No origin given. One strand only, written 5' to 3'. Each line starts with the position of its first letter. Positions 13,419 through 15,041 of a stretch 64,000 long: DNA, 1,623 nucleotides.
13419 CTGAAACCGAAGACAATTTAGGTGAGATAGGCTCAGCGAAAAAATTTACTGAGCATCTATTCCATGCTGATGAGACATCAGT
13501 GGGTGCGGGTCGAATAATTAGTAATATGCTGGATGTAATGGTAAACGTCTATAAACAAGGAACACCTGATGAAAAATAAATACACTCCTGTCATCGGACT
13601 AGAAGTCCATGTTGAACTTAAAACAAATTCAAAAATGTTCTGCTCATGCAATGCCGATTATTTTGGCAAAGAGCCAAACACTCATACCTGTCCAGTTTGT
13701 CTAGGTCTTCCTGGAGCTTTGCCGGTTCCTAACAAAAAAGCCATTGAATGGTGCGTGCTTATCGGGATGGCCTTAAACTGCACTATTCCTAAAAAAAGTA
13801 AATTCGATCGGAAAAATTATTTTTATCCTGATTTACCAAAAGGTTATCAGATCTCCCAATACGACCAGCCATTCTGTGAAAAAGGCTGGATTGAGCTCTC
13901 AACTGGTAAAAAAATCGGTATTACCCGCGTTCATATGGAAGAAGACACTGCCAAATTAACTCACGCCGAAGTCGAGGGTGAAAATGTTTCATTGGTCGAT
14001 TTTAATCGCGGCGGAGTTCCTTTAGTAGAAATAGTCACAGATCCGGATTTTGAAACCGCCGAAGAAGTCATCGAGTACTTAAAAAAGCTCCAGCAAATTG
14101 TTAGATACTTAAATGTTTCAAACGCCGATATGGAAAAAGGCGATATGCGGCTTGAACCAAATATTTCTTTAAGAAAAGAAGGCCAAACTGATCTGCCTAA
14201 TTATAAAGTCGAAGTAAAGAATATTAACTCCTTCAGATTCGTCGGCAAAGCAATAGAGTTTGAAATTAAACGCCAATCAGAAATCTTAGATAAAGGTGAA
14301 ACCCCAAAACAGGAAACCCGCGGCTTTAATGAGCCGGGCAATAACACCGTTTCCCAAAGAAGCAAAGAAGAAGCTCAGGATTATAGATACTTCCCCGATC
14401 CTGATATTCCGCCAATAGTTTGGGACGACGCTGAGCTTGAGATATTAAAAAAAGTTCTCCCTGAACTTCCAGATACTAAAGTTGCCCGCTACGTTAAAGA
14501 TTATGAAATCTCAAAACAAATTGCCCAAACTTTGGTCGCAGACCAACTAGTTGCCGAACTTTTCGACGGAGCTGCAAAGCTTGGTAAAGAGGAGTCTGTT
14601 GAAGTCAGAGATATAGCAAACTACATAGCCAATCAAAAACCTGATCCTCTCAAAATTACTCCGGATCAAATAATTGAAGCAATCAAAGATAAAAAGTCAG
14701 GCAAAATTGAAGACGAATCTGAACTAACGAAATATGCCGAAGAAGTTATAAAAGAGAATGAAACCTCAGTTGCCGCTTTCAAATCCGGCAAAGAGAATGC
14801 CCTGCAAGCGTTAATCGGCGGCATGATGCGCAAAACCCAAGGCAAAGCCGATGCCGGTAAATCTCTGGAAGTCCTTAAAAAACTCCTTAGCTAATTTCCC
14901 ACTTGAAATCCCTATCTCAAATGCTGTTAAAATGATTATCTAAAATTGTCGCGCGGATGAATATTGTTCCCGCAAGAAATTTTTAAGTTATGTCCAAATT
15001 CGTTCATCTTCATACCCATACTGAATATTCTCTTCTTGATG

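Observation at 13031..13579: Unknown 182-aa gene translationally coupled inside the gatC-gatA-gatB operon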

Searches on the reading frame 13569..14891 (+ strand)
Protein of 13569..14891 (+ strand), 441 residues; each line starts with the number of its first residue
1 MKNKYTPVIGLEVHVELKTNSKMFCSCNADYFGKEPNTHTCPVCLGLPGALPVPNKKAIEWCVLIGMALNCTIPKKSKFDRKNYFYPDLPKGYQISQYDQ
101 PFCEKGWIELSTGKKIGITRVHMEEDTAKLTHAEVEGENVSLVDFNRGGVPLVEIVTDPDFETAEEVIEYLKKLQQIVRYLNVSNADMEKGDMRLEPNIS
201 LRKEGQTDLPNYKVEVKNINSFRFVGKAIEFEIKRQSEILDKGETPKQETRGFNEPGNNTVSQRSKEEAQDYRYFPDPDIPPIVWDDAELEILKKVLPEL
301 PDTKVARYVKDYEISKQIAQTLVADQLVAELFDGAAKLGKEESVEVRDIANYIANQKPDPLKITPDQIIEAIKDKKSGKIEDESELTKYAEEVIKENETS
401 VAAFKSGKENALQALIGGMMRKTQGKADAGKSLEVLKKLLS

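Call 4: search_protein_families(library=pfam, proteins=[window:13569-14891:+], max_evalue=1)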
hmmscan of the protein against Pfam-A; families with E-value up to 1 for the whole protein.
window:13569-14891:+ (441 aa): 2 families
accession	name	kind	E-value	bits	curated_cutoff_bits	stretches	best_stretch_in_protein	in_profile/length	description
PF02934.20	GatB_N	-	2.2e-115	385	23.4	1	8-289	2-275/277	GatB/GatE catalytic domain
PF02637.23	GatB_Yqey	-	3.5e-16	59.8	27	1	367-440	75-148/148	GatB domain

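Call 5: search_protein_families(library=ncbifam, proteins=[window:13569-14891:+], max_evalue=1)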
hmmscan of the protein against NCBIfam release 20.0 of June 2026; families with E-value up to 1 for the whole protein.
window:13569-14891:+ (441 aa): 12 families
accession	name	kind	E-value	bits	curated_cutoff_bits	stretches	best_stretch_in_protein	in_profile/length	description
NF004012.0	PRK05477.1-2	equivalog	1.3e-164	548.5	338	2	3-355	2-352/481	Asp-tRNA(Asn)/Glu-tRNA(Gln) amidotransferase subunit GatB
TIGR00133.1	gatB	equivalog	4e-151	503.8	314.8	2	4-351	3-354/481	Asp-tRNA(Asn)/Glu-tRNA(Gln) amidotransferase subunit GatB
NF004014.0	PRK05477.1-4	equivalog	1.7e-147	492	414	2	4-354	2-347/475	Asp-tRNA(Asn)/Glu-tRNA(Gln) amidotransferase subunit GatB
NF004013.0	PRK05477.1-3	equivalog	4e-130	434.6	653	2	3-381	15-409/501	Asp-tRNA(Asn)/Glu-tRNA(Gln) amidotransferase subunit GatB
NF004015.0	PRK05477.1-5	equivalog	2.7e-126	422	628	2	3-355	13-360/488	Asp-tRNA(Asn)/Glu-tRNA(Gln) amidotransferase subunit GatB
NF004011.1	PRK05477.1-1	equivalog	4.6e-126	421.3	680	2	5-373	3-375/475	Asp-tRNA(Asn)/Glu-tRNA(Gln) amidotransferase subunit GatB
NF003107.0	PRK04028.1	equivalog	1.2e-36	126.4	456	4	54-241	94-265/630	Glu-tRNA(Gln) amidotransferase subunit GatE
TIGR00134.1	gatE_arch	equivalog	1.3e-30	106.3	319.55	4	54-248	92-270/622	Glu-tRNA(Gln) amidotransferase subunit GatE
NF011291.0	PRK14703.1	equivalog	2.5e-10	39.3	681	2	353-440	680-767/769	glutamine--tRNA ligase/YqeY domain fusion protein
NF010670.0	PRK14067.1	equivalog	0.028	14.1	107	1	170-207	13-43/81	exodeoxyribonuclease VII small subunit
NF002239.0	PRK01146.2-3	equivalog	0.092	12.9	108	0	118-170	3-47/92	DNA-directed RNA polymerase subunit L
TIGR03096.1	nitroso_cyanin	equivalog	0.1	12.4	142.85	1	338-412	40-114/135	nitrosocyanin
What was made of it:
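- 13569..14894 (+): gatB, 441 aa. NF004012 at 548 bits; PF02934 and PF02637 (calls 4, 5).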

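Call 14: find_related_loci(query=window:13569-14891:+, collection=genome_contigs, flank=6000)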
Query window:13569-14891:+ (441 aa) in genome_contigs; peptide patterns used: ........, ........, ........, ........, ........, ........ (x = any residue, [..] = any of these).
399 stretches matched a pattern; 283 encode a relative of the query (tblastn E <= 1e-3); the best 80 are kept; 80 distinct loci.
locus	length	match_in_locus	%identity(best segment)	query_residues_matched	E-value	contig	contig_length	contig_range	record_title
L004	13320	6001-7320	68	1-440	0e+0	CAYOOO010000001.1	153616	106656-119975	MAG TPA_asm: uncultured Gammaproteobacteria bacterium isolate binchicken_co110_106 genome assembly, contig: NODE_259_len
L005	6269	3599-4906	69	5-440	0e+0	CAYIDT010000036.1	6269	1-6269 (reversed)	MAG TPA_asm: uncultured Gammaproteobacteria bacterium isolate ERP119705_co1_249 genome assembly, contig: NODE_20517_leng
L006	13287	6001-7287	66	3-431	0e+0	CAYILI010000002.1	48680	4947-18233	MAG TPA_asm: uncultured Gammaproteobacteria bacterium isolate ERP119705_co22_367 genome assembly, contig: NODE_449_lengt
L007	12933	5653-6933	67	5-440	0e+0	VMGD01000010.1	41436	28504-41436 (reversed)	MAG: Microgenomates group bacterium Gr01-1014_7 G01um10147_scaffold_261, whole genome shotgun sequence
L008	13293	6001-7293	66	1-431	0e+0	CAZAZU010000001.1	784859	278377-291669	MAG TPA_asm: uncultured Gammaproteobacteria bacterium isolate SRP178908_co1_328 genome assembly, contig: NODE_1_length_7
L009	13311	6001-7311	64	4-440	0e+0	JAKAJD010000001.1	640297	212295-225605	MAG: bacterium isolate WY3.bin73 NODE_5_length_640297_cov_3.520291, whole genome shotgun sequence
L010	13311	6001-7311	66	4-440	0e+0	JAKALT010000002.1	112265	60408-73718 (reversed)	MAG: bacterium isolate WY5.bin133 NODE_262_length_112265_cov_1.934313, whole genome shotgun sequence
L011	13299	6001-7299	66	4-436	0e+0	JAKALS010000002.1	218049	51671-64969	MAG: bacterium isolate WY5.bin132 NODE_67_length_218049_cov_6.550582, whole genome shotgun sequence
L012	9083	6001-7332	65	3-441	0e+0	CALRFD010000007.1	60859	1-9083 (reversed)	MAG: Patescibacteria group bacterium isolate Ike-100m-12 genome assembly, contig: Ike-100-c162, whole genome shotgun seq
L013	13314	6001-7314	63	3-440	0e+0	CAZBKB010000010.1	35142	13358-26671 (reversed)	MAG TPA_asm: uncultured Gammaproteobacteria bacterium isolate SRP050083_co1_19 genome assembly, contig: NODE_401_length_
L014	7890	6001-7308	64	1-440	0e+0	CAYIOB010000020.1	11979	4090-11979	MAG TPA_asm: uncultured Gammaproteobacteria bacterium isolate ERP119705_co25_644 genome assembly, contig: NODE_4395_leng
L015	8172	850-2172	64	1-440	0e+0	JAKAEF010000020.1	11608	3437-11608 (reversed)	MAG: bacterium isolate WY1.bin131 NODE_8816_length_11608_cov_1.234997, whole genome shotgun sequence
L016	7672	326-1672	61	3-441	0e+0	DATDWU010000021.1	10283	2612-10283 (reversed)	MAG TPA_asm: Patescibacteria group bacterium isolate SMAG_U8120 k141_197643, whole genome shotgun sequence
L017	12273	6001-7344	63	4-436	0e+0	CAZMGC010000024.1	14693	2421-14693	MAG TPA_asm: uncultured Gammaproteobacteria bacterium isolate SRP278252_co2_146 genome assembly, contig: NODE_8486_lengt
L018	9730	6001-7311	63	4-440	0e+0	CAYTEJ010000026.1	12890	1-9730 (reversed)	MAG TPA_asm: uncultured Gammaproteobacteria bacterium isolate binchicken_co110_1204 genome assembly, contig: NODE_10580_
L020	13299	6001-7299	64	4-436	0e+0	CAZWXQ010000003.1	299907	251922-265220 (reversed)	MAG TPA_asm: uncultured Gammaproteobacteria bacterium isolate SRP292972_co3_100 genome assembly, contig: NODE_48_length_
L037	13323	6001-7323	66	4-440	2e-178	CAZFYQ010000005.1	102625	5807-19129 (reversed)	MAG TPA_asm: uncultured Gammaproteobacteria bacterium isolate SRP200132_co1_341 genome assembly, contig: NODE_213_length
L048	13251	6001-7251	64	3-417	2e-175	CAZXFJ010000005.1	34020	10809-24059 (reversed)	MAG TPA_asm: uncultured Gammaproteobacteria bacterium isolate SRP292972_co1_15 genome assembly, contig: NODE_661_length_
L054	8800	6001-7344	60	5-438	1e-172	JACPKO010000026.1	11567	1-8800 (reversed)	MAG: Candidatus Daviesbacteria bacterium isolate NC_groundwater_496_Ag_S-0.1um_39_16 S35_SO-1_scaffold_58668, whole geno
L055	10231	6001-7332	59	4-428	2e-172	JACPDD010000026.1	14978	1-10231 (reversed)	MAG: Candidatus Levyibacteriota bacterium isolate NC_groundwater_300_Ag_B-0.1um_39_8 S7_GD2017_3_B1_scaffold_1660, whole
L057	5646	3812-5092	62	5-429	2e-174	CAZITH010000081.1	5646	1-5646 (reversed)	MAG TPA_asm: uncultured Gammaproteobacteria bacterium isolate SRP135725_co1_94 genome assembly, contig: NODE_22193_lengt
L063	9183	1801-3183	58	5-440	2e-171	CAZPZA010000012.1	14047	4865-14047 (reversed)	MAG TPA_asm: uncultured Gammaproteobacteria bacterium isolate binchicken_co21_463 genome assembly, contig: NODE_2906_len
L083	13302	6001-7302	58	3-429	4e-167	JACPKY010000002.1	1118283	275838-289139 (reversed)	MAG: Candidatus Gottesmanbacteria bacterium isolate NC_groundwater_507_Ag_S-0.1um_40_14 S35_SO-1_scaffold_146377, whole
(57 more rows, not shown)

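Call 25: search_protein_families(library=pfam, proteins=[L020:5547-5993:+, L037:5547-5921:+, L055:5507-5998:+, L054:5634-6002:+, L063:1401-1772:+, L083:5007-5990:+, L006:3947-4552:+, L012:3209-4462:+, L048:5708-5998:+, L057:3578-3799:+], max_evalue=0.01)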
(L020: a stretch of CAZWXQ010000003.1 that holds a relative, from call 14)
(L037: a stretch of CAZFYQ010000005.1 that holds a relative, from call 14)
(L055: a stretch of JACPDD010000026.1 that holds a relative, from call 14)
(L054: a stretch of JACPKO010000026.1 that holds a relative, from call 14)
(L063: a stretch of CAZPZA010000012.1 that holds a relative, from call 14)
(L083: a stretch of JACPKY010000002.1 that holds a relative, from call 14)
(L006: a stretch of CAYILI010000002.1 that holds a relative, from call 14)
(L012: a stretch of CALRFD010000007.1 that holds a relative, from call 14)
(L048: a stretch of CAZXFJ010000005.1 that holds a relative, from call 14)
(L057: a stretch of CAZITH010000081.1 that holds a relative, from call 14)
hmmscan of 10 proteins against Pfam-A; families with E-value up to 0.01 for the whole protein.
L020:5547-5993:+ (149 aa): 1 family
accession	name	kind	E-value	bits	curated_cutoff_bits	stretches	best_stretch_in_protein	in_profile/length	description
PF18931.5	DUF5680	-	3.9e-22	79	25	1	43-144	1-104/104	Domain of unknown function (DUF5680)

L037:5547-5921:+ (125 aa): 0 families

L055:5507-5998:+ (164 aa): 1 family
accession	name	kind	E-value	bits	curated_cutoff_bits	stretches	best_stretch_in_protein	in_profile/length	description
PF14487.12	DarT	-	0.0035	17.5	22.5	0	119-153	153-187/201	ssDNA thymidine ADP-ribosyltransferase, DarT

L054:5634-6002:+ (123 aa): 0 families

L063:1401-1772:+ (124 aa): 2 families
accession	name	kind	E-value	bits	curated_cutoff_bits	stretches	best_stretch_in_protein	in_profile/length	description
PF05635.17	23S_rRNA_IVP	-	1.7e-33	115.4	33.8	1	5-109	1-105/106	23S rRNA-intervening sequence protein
PF22296.2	bAvd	-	0.0026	18.7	40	1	18-48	12-42/107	bAvd-like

L083:5007-5990:+ (328 aa): 2 families
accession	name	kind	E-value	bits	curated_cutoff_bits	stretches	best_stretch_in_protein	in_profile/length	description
PF00710.25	Asparaginase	-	1.6e-61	207.7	22.5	1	3-182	1-186/193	Asparaginase, N-terminal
PF17763.6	Asparaginase_C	-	1.2e-30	106.2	34.6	1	204-317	1-114/114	Glutaminase/Asparaginase C-terminal domain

L006:3947-4552:+ (202 aa): 1 family
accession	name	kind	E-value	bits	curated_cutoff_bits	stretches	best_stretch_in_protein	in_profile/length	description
PF00300.27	His_Phos_1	-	1e-43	149.7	21.7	1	7-193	1-189/194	Histidine phosphatase superfamily (branch 1)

L012:3209-4462:+ (418 aa): 0 families

L048:5708-5998:+ (97 aa): 0 families

L057:3578-3799:+ (74 aa): 0 families

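Call 77: search_protein_families(library=padloc, proteins=[L037:5547-5921:+, L055:5507-5998:+, L054:5634-6002:+], max_evalue=0.1)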
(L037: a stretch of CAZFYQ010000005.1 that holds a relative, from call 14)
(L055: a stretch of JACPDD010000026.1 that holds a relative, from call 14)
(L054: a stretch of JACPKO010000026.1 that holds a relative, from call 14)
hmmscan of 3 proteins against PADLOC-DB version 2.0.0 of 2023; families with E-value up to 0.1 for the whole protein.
L037:5547-5921:+ (125 aa): 0 families

L055:5507-5998:+ (164 aa): 0 families

L054:5634-6002:+ (123 aa): 0 families
